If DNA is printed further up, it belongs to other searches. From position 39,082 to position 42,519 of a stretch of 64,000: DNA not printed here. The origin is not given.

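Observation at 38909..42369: UvrD/PcrA-like helicase with an embedded DnaQ-type DEDDh exonuclease domain, followed by a small 3-TM membrane protein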

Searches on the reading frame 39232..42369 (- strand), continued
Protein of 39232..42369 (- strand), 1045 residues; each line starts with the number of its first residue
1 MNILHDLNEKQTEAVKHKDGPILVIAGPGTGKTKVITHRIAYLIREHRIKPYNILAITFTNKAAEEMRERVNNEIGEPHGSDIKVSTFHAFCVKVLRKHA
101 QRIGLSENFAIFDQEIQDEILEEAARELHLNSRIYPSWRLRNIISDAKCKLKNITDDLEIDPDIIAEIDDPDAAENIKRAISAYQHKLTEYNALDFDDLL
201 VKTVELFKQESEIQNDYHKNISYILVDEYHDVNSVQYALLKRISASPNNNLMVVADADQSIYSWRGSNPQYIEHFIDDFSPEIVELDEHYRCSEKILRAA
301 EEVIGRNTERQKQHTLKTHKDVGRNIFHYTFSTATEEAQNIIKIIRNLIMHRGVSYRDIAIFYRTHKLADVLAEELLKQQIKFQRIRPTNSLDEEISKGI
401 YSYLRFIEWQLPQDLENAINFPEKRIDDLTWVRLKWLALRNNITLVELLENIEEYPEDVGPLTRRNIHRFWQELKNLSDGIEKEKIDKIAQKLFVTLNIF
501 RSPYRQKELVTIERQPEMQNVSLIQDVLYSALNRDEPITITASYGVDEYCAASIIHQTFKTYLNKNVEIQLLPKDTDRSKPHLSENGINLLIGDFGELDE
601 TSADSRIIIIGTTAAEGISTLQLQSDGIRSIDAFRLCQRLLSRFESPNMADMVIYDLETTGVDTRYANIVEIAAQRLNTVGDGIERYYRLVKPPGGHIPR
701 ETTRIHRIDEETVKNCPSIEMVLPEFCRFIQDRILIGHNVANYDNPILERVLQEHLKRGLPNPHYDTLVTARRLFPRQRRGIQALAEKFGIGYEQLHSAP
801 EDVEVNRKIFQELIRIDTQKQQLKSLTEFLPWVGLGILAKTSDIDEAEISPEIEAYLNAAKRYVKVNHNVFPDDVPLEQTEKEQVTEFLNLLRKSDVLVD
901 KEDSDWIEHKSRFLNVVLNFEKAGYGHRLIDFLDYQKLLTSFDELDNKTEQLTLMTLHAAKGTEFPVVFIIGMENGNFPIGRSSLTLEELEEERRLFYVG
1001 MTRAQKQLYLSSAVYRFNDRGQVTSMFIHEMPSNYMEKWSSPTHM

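Call 61: fold_search(model_id=the predicted structure, library=viral)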
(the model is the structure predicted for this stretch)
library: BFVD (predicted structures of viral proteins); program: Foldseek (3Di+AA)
matches with E <= 10: 1151; with E <= 0.001: 152
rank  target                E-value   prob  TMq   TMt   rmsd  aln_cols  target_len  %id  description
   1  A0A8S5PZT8            1.3e-27  1.00  0.41  0.53  15.3      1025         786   16  DNA 3'-5' helicase [Myoviridae sp. ctXwe21]
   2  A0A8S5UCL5            3.1e-20  1.00  0.30  0.56  11.6       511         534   18  REP HELICASE [Siphoviridae sp. ctgN495]
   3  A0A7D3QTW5            3.6e-20  1.00  0.25  0.24  23.8      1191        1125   14  DNA 3'-5' helicase [Fadolivirus FV1/VV64]
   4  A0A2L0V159            1.3e-17  1.00  0.26  0.53  11.9       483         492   17  (no name in the UniProt tables at hand)
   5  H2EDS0                1.6e-17  1.00  0.26  0.26  26.2      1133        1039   12  DNA 3'-5' helicase [Moumouvirus sp. 'Monve']
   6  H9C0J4                1.8e-15  1.00  0.28  0.57   9.8       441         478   20  (no name in the UniProt tables at hand)
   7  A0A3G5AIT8            7.4e-15  1.00  0.25  0.27   6.7       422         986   17  DNA 3'-5' helicase [Sylvanvirus sp.]
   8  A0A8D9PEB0            2.3e-14  1.00  0.32  0.54  16.5      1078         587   12  Helicase [Bacteriophage sp.]
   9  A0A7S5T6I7            3.2e-14  1.00  0.28  0.56  23.7       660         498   14  (no name in the UniProt tables at hand)
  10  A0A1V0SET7            6.6e-14  1.00  0.24  0.35   7.6       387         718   19  DNA 3'-5' helicase [Hokovirus HKV1]
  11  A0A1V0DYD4            1.1e-13  1.00  0.31  0.55  18.7      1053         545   10  ATP-dependent DNA helicase [Dinoroseobacter phage vB_DshS-R5C]
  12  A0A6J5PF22            1.4e-13  1.00  0.27  0.65   4.6       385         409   20  DNA 3'-5' helicase [uncultured Caudovirales phage]
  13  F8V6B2                6.5e-13  1.00  0.25  0.40   7.7       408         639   14  DNA 3'-5' helicase [Acanthamoeba polyphaga mimivirus]
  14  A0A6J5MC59            5.8e-12  1.00  0.30  0.44  24.6      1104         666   10  DNA 3'-5' helicase [uncultured Caudovirales phage]
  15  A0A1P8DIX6            6.4e-12  1.00  0.16  0.79  14.1       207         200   25  (no name in the UniProt tables at hand)
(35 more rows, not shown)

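Call 64: find_encoding_contigs(protein=P0310, flank=6000, max_places=1)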
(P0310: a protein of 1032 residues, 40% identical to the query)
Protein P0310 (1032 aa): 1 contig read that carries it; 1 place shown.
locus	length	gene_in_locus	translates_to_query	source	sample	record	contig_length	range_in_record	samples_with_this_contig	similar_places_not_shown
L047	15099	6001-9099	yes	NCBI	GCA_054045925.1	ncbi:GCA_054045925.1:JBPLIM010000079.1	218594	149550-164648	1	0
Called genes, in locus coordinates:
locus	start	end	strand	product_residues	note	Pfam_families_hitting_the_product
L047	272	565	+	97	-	PF02597:ThiS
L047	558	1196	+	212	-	PF02245:Pur_DNA_glyco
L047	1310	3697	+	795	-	PF00082:Peptidase_S8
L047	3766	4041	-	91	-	-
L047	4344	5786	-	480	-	PF02878:PGM_PMM_I, PF02879:PGM_PMM_II, PF02880:PGM_PMM_III, PF00408:PGM_PMM_IV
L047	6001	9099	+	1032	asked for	PF00580:UvrD-helicase, PF13245:AAA_19, PF13361:UvrD_C, PF00929:RNase_T, PF13538:UvrD_C_2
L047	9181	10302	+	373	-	PF13472:Lipase_GDSL_2 (faint)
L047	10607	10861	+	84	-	-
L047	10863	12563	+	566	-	PF00501:AMP-binding, PF14535:AMP-binding_C_2 (weak)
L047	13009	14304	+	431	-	PF13458:Peripla_BP_6, PF13433:Peripla_BP_5, PF01094:ANF_receptor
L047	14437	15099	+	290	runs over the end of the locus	PF02653:BPD_transp_2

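Call 65: find_encoding_contigs(protein=P0345, flank=6000, max_places=1)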
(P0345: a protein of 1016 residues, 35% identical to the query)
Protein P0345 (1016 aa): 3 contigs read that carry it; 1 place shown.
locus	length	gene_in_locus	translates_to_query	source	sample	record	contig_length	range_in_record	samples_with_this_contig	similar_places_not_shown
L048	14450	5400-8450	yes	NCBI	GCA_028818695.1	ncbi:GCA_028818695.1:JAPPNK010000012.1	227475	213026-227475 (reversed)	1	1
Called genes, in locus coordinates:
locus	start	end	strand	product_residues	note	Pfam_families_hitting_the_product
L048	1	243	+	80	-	PF02954:HTH_8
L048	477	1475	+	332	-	-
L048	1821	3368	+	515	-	-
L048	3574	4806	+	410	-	PF01261:AP_endonuc_2, PF06134:RhaA (weak)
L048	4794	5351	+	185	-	PF01467:CTP_transf_like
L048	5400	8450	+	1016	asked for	PF00580:UvrD-helicase, PF13245:AAA_19, PF13604:AAA_30 (faint), PF13361:UvrD_C, PF00929:RNase_T, PF13361:UvrD_C, PF13538:UvrD_C_2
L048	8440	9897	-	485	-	-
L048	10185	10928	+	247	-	-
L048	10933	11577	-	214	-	PF08551:DUF1751 (weak), PF01694:Rhomboid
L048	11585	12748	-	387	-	PF14306:PUA_2, PF01747:ATP-sulfurylase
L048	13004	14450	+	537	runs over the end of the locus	PF00682:HMGL-like, PF22617:HCS_D2, PF08502:LeuA_dimer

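Call 66: find_encoding_contigs(protein=P0301, flank=6000, max_places=1)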
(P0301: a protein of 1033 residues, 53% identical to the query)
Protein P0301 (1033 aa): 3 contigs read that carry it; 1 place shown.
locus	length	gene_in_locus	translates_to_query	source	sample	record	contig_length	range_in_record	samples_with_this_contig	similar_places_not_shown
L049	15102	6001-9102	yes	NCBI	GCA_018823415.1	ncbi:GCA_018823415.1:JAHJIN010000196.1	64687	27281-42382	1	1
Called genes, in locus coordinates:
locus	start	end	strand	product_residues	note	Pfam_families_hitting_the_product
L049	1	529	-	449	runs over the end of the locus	PF03448:MgtE_N, PF00571:CBS, PF01769:MgtE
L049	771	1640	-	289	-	PF00892:EamA (faint)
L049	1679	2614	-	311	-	PF01555:N6_N4_Mtase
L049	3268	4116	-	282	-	PF13527:Acetyltransf_9 (weak), PF00583:Acetyltransf_1 (weak), PF12746:GNAT_acetyltran, PF08445:FR47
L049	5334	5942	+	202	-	PF01980:TrmO_N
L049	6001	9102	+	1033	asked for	PF00580:UvrD-helicase, PF13245:AAA_19, PF13361:UvrD_C, PF00929:RNase_T, PF13361:UvrD_C, PF13538:UvrD_C_2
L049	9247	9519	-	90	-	-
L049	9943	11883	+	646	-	PF00069:Pkinase, PF07714:PK_Tyr_Ser-Thr, PF24807:WD40_CDC20-Fz (faint), PF03109:ABC1, PF13570:Beta-prop_ACSF4, PF13360:PQQ_2, PF13570:Beta-prop_ACSF4, PF13360:PQQ_2, +5 more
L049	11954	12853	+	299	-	PF00481:PP2C, PF13672:PP2C_2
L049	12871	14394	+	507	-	PF00226:DnaJ, PF00092:VWA, PF13519:VWA_2, PF13768:VWA_3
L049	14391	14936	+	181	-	PF00498:FHA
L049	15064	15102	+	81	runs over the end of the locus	-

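Call 74: find_related_loci(query=A3, collection=viral_contigs, flank=3000)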
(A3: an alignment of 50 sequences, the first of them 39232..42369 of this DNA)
Query A3 (1045 aa) in viral_contigs; peptide patterns used: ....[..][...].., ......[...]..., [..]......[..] (x = any residue, [..] = any of these).
600 stretches matched a pattern (row limit reached: there are more); 468 encode a relative of the query (tblastn E <= 1e-3); the best 80 are kept; 80 distinct loci.
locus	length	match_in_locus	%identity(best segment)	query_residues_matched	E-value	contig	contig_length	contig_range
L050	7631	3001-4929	39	1-1037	7e-82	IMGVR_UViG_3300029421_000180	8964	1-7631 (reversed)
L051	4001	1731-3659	39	1-1037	2e-82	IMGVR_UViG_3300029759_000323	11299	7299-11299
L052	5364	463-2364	38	1-1033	9e-79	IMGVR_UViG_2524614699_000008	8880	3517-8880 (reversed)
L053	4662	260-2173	38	2-1032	2e-75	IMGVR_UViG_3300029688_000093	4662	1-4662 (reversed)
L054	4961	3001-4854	37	3-1017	7e-75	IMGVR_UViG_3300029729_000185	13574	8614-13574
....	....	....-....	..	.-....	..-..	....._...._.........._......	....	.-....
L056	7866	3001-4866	36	1-1037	7e-65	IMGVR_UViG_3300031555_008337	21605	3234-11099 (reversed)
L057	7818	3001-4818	33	7-1017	8e-64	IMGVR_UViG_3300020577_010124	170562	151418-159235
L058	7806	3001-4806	33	7-1017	1e-63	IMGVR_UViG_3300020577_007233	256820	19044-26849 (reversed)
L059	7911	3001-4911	33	2-1032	2e-63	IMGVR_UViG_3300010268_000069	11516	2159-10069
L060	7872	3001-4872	32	7-1038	2e-62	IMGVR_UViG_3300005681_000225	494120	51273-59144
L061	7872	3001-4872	32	7-1038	2e-62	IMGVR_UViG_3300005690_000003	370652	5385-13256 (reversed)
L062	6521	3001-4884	33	4-1017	5e-62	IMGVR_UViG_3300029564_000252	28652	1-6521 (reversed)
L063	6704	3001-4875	31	4-1017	5e-62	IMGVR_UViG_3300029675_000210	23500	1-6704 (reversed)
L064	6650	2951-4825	31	4-1017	1e-61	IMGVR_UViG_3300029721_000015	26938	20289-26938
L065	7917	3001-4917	31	1-1038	1e-60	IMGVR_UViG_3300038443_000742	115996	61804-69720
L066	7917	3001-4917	31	1-1038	1e-60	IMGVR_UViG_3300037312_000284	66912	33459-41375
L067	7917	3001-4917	31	1-1038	1e-60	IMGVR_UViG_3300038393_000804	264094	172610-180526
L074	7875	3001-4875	32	3-1038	2e-56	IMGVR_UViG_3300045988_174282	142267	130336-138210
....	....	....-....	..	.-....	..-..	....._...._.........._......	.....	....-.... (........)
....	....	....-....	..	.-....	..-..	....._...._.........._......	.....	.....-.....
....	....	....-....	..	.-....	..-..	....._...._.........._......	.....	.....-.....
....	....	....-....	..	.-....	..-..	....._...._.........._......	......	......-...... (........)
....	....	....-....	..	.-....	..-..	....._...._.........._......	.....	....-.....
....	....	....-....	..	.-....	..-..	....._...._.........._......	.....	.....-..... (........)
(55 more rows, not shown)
